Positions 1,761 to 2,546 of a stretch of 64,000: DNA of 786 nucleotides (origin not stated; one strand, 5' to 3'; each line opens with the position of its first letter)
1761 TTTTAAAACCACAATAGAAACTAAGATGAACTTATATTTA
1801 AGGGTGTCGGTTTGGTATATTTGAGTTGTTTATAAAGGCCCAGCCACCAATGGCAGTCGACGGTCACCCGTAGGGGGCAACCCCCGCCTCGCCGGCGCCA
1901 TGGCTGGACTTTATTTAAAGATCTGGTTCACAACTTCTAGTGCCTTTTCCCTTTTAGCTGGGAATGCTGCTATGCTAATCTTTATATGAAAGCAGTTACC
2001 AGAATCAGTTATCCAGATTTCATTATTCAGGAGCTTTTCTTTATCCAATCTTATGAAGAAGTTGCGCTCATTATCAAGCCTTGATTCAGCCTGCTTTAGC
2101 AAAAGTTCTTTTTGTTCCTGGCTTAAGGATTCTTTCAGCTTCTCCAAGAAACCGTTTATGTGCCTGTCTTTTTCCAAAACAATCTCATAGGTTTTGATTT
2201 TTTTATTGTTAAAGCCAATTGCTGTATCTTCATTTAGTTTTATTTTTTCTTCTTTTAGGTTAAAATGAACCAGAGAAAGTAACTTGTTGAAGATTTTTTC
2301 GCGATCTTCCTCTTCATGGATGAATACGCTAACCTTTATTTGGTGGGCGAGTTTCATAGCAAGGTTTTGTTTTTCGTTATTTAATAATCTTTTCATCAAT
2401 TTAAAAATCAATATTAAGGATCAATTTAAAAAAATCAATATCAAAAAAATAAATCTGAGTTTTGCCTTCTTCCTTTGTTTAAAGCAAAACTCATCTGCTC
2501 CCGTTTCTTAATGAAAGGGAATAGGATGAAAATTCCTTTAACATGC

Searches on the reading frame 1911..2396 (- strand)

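Call 52: search_protein_families(library=pfam, proteins=[window:1911-2396:-], max_evalue=0.001)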
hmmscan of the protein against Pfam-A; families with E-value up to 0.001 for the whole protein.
window:1911-2396:- (161 aa): 1 family
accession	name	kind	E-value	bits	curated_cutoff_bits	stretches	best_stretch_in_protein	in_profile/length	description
PF01877.22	RNA_binding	-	2.9e-21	76.4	26.9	1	19-141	1-119/120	RNA binding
